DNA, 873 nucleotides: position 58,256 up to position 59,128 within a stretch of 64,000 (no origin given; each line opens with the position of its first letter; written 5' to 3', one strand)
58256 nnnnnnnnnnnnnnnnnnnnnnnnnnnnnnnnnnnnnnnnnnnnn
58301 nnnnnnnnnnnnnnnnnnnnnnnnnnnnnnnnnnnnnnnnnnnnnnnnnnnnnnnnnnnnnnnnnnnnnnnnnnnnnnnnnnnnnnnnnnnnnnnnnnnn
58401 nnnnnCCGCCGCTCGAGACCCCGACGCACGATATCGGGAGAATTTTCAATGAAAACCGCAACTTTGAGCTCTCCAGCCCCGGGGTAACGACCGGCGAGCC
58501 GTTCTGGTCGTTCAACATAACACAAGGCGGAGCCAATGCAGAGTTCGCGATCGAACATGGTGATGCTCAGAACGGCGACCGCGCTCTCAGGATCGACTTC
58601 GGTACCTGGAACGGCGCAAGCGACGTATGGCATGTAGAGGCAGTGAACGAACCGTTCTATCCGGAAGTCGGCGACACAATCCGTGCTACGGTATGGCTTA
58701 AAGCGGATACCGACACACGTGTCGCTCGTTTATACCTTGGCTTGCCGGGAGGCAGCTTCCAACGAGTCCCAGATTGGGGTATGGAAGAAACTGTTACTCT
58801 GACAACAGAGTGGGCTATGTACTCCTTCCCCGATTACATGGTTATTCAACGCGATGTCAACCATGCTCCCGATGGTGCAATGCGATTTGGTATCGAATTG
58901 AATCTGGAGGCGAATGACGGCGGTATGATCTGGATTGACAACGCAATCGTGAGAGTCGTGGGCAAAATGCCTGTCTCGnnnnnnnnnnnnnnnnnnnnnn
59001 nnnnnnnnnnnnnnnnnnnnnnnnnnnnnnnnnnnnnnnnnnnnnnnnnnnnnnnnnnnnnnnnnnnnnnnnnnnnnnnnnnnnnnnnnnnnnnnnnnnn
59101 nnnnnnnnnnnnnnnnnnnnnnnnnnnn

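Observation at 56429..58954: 1263-bp intragenic tandem duplication with mosaic identity: a ~670-bp segment is near-identical, the CBM-like half is strongly diverged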

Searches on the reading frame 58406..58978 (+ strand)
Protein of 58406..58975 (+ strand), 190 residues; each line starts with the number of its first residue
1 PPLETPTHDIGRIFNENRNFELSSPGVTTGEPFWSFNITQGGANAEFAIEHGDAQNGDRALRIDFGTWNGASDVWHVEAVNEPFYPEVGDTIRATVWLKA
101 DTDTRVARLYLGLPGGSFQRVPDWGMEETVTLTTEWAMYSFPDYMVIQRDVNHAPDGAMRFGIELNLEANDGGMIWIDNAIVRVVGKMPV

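Call 31: search_solved_structures(query=A2, max_evalue=1)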
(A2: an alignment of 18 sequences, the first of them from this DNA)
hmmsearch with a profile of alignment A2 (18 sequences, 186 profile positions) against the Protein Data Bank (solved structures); distinct sequences matched with E-value up to 1: 7.
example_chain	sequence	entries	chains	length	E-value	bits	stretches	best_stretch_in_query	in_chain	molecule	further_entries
1k42_A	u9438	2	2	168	3.1e-18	69.5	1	14-177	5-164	Xylanase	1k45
3jxs_A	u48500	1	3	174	1.6e-17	67.1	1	14-181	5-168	Xylanase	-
4bj0_A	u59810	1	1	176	4.5e-14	55.9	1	14-180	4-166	XYLANASE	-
2y6j_A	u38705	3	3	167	6.8e-14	55.3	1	14-177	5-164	XYLANASE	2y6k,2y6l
2y64_A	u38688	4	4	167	7.4e-14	55.2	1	14-177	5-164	XYLANASE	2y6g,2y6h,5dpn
1gui_A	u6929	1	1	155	0.074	16.1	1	72-177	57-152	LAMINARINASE 16A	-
9vgj_A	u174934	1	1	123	0.2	14.7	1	54-140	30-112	AlBeta86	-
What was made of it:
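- On CBM family 4 (module B): The profile of B modules against PDB gives R. marinus Xyn10A CBM4-2 at E 3e-18 over 164 residues (call 31).
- The profile against PDB gives E 3e-18 to R. marinus CBM4-2 (call 31).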

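Call 40: predict_structure(alignment_id=A2)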
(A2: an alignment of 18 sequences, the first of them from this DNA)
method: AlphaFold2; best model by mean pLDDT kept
length: 190 residues; sequences in the alignment: 18
mean_pLDDT: 76.9   pTM: 0.77
mean pLDDT of the five models: 76.9, 72.0, 71.9, 71.0, 68.0
residues with pLDDT >= 90: 32; 70-90: 102; 50-70: 46; < 50: 10
segments of 3 or more residues with pLDDT < 50: 1-5, 188-190
pLDDT, mean of each block of 10 residues (from residue 1): 50 69 82 67 78 81 73 67 83 92 91 57 75 94 84 75 85 89 67
secondary structure, 60 per line:
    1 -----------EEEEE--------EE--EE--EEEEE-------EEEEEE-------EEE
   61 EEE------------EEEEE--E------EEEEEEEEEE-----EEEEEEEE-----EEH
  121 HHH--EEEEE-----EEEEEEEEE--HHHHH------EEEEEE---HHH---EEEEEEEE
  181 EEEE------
elements in order: E12-16 E33-37 E45-50 E58-63 E76-80 E90-99 E105-112 H120-123 E126-130 E136-144 H147-151 E158-163 E173-184
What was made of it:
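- On CBM family 4 (module B): The model pLDDT is only 77 (call 40).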

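Call 52: fold_search(model_id=the predicted structure, library=pdb)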
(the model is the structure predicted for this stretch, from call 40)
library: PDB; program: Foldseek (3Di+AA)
matches with E <= 10: 1704; with E <= 0.001: 232
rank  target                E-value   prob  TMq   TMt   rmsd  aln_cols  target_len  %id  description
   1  3jxs_A                1.2e-12  1.00  0.74  0.84   2.4       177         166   24  Crystal structure of XG34, an evolved xyloglucan binding CBM (released 2009-10-27)
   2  2y64_A                3.8e-12  1.00  0.75  0.85   2.4       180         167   23  Xylopentaose binding mutated (X-2 L110F) CBM4-2 Carbohydrate Binding Module from a Thermostable Rhodothermus marinus X (released 2012-03-07)
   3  4bj0_A                4.3e-12  1.00  0.76  0.86   2.4       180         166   23  Xyloglucan binding module (CBM4-2 X2-L110F) in complex with branched xyloses (released 2014-04-23)
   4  2y6j                  7.4e-12  1.00  0.75  0.85   2.4       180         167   23  X-2 engineered mutated CBM4-2 Carbohydrate Binding Module from a Thermostable Rhodothermus marinus Xylanase (released 2012-03-07)
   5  1k42_MODEL_1_A        9.1e-12  1.00  0.69  0.77   2.9       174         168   25  The Solution Structure of the CBM4-2 Carbohydrate Binding Module from a Thermostable Rhodothermus marinus Xyla (released 2002-05-29)
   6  2y6k_A                1.3e-11  1.00  0.74  0.85   2.4       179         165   23  Xylotetraose bound to X-2 engineered mutated CBM4-2 Carbohydrate Binding Module from a Thermostable Rhodothermus marin (released 2012-03-07)
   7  3p6b_A                6.1e-09  1.00  0.62  0.64   7.0       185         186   16  The crystal structure of CelK CBM4 from Clostridium thermocellum (released 2011-08-24)
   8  3k4z_A                6.8e-09  1.00  0.63  0.46   8.0       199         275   16  Crystal Structure of the Cellulosomal CBM4 from Clostridium thermocellum Cellulase CbhA (released 2010-07-28)
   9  1gui_A                2.1e-08  1.00  0.56  0.68   3.8       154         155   18  CBM4 structure and function (released 2002-09-26)
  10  4xup_E                5.7e-08  1.00  0.57  0.66   5.4       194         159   13  Structure of the N-terminal CBM22-1-CBM22-2 tandem domain from Paenibacillus barcinonensis Xyn10C (released 2015-06-03)
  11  4xup_C                6.7e-08  1.00  0.57  0.66   4.8       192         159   14  Structure of the N-terminal CBM22-1-CBM22-2 tandem domain from Paenibacillus barcinonensis Xyn10C (released 2015-06-03)
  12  4xuo_A                7.0e-08  1.00  0.57  0.67   4.6       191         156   14  Structure of the CBM22-1 xylan-binding domain from Paenibacillus barcinonensis Xyn10C (released 2015-06-03)
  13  4xup_F                2.6e-07  1.00  0.57  0.36   5.5       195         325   13  Structure of the N-terminal CBM22-1-CBM22-2 tandem domain from Paenibacillus barcinonensis Xyn10C (released 2015-06-03)
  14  3see                  2.9e-07  1.00  0.60  0.54   6.9       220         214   10  Crystal structure of a putative sugar binding protein (BT_4411) from Bacteroides thetaiotaomicron VPI-5482 at 1.25 A res (released 2011-08-03)
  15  4xup_D                3.4e-07  1.00  0.57  0.37   4.7       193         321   14  Structure of the N-terminal CBM22-1-CBM22-2 tandem domain from Paenibacillus barcinonensis Xyn10C (released 2015-06-03)
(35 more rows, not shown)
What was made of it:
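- On CBM family 4 (module B): Foldseek top hits are all CBM4-2 variants, with E 1e-12 and TM 0.75-0.86, followed by other CBM4 and CBM22 modules (call 52).
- Foldseek gives E 1e-12 with TM 0.75-0.85 (call 52).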

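Call 54: search_solved_structures(query=window:58406-58975:+, max_evalue=0.01, show_alignments=1)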
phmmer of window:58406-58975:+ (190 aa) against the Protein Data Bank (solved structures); distinct sequences matched with E-value up to 0.01: 5.
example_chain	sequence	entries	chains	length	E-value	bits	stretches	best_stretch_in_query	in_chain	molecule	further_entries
1k42_A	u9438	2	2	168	5.9e-08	35.7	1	14-180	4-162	Xylanase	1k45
3jxs_A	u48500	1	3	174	2.5e-06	30.4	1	14-180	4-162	Xylanase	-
4bj0_A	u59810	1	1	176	0.00022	24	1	14-180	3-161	XYLANASE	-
2y6j_A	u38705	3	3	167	0.00023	24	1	14-180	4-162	XYLANASE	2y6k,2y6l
2y64_A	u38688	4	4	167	0.00024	23.9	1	14-180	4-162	XYLANASE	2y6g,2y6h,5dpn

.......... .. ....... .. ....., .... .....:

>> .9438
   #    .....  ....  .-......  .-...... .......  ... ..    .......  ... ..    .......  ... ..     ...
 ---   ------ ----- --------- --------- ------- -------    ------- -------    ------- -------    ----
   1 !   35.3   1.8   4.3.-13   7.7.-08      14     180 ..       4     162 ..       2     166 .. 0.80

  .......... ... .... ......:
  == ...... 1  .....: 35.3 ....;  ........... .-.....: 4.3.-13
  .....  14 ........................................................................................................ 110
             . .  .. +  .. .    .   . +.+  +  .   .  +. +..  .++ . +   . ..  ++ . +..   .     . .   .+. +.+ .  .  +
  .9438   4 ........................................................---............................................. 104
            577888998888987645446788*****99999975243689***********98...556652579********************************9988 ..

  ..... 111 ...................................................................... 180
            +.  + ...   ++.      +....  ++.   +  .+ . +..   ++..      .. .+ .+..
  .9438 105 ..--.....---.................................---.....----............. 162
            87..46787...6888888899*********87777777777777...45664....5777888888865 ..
